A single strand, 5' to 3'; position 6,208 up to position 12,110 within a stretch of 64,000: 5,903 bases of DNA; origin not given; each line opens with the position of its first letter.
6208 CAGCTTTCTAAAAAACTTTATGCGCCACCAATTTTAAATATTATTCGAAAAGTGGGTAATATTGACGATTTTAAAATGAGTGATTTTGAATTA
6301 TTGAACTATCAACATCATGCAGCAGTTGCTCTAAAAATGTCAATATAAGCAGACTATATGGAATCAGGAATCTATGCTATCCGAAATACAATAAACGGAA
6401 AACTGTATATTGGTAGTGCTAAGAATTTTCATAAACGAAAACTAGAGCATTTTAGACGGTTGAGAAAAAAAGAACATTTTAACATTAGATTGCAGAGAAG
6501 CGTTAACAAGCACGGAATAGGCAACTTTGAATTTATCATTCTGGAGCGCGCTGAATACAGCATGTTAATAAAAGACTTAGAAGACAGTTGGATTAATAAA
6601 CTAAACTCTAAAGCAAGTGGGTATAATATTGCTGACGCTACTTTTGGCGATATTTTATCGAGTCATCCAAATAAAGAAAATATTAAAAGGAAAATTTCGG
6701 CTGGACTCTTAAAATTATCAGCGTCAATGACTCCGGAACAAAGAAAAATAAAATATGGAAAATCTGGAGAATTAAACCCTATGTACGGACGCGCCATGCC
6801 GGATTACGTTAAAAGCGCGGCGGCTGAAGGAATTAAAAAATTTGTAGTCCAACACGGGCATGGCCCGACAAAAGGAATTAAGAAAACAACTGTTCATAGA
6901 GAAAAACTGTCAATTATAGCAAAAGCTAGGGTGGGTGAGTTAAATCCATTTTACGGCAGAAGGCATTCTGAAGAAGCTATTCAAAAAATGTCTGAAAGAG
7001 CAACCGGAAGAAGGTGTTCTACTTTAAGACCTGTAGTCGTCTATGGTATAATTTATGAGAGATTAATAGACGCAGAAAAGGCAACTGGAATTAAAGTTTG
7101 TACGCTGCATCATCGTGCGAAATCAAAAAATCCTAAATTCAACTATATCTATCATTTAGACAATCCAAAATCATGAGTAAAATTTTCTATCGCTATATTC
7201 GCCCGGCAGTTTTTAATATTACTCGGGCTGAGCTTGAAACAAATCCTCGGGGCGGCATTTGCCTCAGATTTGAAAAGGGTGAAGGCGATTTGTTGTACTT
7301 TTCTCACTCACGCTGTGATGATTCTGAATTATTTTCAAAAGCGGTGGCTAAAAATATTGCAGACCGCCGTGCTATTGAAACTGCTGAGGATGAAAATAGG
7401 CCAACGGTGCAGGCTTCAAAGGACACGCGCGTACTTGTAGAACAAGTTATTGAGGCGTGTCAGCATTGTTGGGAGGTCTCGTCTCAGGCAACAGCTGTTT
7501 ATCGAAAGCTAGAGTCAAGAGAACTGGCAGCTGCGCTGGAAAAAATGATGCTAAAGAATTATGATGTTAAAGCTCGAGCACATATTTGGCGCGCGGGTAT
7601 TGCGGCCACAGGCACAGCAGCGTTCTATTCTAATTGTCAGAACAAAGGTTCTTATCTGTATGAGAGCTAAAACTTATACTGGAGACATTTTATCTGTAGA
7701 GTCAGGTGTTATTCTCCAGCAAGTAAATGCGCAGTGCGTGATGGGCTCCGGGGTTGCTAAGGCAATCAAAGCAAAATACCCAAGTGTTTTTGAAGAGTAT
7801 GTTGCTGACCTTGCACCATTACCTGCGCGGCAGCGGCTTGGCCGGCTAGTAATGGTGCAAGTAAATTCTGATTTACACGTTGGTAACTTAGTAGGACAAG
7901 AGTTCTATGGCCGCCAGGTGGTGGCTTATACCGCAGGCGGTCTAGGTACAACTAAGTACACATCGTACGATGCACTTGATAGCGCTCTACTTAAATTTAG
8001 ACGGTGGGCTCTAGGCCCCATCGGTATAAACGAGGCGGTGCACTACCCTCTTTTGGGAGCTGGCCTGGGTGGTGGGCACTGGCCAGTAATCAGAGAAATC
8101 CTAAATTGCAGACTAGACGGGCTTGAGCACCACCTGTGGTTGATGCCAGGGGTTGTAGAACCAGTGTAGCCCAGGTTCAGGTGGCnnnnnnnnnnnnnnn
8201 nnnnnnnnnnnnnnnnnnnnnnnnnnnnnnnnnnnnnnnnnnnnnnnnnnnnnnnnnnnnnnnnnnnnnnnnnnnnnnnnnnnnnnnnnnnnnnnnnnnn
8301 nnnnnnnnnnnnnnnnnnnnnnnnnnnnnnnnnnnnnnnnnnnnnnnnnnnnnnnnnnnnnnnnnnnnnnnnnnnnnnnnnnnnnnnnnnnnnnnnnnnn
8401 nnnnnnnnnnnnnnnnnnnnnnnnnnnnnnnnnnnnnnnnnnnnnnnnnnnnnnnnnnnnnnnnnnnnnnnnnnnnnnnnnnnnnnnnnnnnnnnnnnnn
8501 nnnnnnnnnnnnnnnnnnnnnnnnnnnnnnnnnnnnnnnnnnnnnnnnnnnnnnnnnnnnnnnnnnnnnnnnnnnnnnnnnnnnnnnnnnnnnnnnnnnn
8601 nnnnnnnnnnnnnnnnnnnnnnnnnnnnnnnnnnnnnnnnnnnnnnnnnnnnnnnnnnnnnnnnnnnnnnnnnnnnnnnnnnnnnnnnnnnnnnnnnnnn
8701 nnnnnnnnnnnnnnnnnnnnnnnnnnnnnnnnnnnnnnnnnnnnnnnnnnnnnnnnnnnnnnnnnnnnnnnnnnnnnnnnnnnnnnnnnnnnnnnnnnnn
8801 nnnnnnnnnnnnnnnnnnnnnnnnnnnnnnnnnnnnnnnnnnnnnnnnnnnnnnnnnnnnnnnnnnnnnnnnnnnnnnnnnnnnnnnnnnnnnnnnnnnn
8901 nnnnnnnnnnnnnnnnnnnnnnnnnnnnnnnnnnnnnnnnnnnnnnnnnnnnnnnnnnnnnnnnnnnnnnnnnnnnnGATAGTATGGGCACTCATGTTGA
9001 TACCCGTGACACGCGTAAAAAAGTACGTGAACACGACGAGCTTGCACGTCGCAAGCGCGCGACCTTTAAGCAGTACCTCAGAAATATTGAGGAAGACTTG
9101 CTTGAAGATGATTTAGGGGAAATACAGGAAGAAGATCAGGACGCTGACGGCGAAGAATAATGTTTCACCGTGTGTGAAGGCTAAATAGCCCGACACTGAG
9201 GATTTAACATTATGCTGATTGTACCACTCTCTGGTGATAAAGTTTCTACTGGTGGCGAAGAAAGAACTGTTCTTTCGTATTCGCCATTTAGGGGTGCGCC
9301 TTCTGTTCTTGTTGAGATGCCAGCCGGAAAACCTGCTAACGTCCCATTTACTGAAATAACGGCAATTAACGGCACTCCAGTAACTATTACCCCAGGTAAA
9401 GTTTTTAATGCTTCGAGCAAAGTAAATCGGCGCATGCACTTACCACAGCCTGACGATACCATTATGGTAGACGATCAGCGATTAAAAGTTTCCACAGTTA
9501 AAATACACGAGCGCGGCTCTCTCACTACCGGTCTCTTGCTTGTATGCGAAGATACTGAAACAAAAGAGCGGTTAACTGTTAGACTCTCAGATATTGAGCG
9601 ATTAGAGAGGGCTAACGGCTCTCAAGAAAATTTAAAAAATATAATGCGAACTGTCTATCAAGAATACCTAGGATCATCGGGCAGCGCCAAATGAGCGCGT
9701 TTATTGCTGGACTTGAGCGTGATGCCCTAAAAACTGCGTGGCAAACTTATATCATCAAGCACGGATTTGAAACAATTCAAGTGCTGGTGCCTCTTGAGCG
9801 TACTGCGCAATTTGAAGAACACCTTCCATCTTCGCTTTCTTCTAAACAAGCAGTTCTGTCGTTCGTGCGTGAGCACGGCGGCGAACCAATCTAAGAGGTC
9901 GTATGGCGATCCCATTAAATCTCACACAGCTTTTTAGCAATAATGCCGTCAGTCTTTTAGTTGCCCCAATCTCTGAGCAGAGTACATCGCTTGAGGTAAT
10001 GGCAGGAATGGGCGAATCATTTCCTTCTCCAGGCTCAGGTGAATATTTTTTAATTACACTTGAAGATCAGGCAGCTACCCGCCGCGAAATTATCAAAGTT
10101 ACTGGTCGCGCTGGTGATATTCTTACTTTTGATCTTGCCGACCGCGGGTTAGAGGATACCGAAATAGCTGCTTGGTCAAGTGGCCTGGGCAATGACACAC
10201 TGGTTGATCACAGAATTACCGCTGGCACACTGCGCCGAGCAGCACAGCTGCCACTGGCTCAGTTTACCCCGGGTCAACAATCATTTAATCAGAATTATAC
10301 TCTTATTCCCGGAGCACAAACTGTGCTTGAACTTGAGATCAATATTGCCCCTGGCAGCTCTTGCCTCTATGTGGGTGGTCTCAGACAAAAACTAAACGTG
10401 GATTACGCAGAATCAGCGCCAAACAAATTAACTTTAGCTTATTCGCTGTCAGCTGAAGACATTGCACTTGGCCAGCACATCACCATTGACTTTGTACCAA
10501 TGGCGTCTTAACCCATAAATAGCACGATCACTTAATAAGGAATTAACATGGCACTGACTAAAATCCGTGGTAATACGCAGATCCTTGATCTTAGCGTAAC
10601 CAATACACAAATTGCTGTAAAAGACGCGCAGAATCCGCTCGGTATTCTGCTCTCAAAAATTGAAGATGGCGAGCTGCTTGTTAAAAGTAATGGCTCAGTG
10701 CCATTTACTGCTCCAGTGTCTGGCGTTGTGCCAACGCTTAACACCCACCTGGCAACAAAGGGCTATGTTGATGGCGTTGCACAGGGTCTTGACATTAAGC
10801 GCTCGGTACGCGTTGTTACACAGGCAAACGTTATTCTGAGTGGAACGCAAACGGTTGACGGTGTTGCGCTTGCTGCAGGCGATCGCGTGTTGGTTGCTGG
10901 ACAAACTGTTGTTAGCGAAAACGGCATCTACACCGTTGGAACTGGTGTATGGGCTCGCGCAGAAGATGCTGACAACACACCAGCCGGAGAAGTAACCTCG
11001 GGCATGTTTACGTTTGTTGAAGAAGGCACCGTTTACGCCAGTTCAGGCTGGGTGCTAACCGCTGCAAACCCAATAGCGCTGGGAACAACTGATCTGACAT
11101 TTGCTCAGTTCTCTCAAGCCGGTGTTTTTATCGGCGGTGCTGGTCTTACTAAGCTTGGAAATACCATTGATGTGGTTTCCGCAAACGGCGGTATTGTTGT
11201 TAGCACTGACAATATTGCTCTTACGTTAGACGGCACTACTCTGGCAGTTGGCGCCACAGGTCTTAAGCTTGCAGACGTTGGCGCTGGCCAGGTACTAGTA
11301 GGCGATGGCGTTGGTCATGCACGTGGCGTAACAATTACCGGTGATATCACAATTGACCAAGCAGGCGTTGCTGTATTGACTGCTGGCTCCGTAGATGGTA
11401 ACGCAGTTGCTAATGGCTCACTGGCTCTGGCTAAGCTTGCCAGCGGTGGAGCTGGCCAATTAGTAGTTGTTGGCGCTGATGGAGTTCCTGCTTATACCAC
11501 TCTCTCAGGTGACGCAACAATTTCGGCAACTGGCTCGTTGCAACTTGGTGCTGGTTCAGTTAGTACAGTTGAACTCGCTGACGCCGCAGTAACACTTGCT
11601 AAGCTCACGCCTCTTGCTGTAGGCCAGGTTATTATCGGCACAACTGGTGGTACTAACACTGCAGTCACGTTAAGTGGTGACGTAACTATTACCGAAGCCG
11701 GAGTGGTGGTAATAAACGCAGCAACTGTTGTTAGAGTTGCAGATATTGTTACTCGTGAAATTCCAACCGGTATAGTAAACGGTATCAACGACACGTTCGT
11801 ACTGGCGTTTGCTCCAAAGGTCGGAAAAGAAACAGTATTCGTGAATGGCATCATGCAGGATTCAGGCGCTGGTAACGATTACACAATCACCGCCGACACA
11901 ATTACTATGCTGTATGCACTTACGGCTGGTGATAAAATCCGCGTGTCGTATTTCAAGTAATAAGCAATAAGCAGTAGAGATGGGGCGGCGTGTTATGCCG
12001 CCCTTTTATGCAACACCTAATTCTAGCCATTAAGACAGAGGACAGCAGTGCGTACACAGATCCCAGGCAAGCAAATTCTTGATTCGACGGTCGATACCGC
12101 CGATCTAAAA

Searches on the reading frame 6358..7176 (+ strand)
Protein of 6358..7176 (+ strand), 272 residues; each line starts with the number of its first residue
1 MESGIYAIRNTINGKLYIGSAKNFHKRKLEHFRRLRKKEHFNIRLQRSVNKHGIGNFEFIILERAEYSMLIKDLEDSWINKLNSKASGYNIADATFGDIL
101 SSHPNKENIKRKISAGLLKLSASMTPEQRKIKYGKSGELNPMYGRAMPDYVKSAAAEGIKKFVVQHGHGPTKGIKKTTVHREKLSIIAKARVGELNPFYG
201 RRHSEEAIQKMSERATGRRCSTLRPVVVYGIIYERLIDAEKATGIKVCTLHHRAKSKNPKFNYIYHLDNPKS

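Call 88: search_protein_families(library=pfam, max_evalue=1, proteins=[window:6358-7176:+])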
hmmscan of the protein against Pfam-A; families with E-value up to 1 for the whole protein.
window:6358-7176:+ (272 aa): 5 families
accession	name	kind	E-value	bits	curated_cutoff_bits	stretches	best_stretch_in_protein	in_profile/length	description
PF01541.30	GIY-YIG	-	2.1e-11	44.4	22.6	1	3-90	2-78/78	GIY-YIG catalytic domain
PF07460.16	NUMOD3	-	2.9e-09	37.1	20.4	1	181-212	9-37/37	NUMOD3 motif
PF20987.3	I-TevI_DNA-bd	-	0.0018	18.6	27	1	215-265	3-51/51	Intron-encoded endonuclease 1, DNA-binding domain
PF12583.14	TPPII_C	-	0.02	15.9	27.7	1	65-108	12-50/69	Tripeptidyl peptidase II, C-terminal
PF19835.5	SegE_GIY-YIG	-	0.037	14.7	25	1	5-38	20-53/123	Putative endonuclease segE, GIY-YIG domain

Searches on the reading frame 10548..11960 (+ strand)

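Call 13: search_protein_families(library=phrogs, proteins=[window:10548-11960:+])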
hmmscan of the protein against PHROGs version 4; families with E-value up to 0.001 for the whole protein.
window:10548-11960:+ (470 aa): 11 families
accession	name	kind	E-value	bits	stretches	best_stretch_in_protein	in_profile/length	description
phrog_27782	-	unknown function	6.2e-38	131.9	1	63-275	146-349/644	-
phrog_2647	-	head and packaging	6.1e-33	115.3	1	62-230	92-263/336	head decoration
phrog_24595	-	head and packaging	8.7e-32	111.8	1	55-236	25-221/325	virion structural protein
phrog_30390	-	unknown function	4.6e-31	109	2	99-218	545-676/766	-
phrog_11518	-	tail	1.2e-30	107.4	1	68-202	146-271/812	tail fiber protein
phrog_16867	-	unknown function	9.7e-24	84.8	1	73-196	65-186/631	-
phrog_14570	-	unknown function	1.9e-21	77.4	1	67-306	148-385/540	-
phrog_17264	-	unknown function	8.7e-18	65.5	1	87-190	1-101/147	-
phrog_2824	-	head and packaging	7.8e-15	54.9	1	78-225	927-1076/1151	virion structural protein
phrog_8745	-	tail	5.3e-09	34.9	1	102-244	692-846/1803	tail fiber protein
phrog_14824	-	unknown function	4.5e-06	26.1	1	74-188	9-121/719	-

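Call 14: search_protein_families(library=pfam, proteins=[window:10548-11960:+])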
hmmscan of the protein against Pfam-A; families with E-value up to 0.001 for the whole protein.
window:10548-11960:+ (470 aa): 0 families
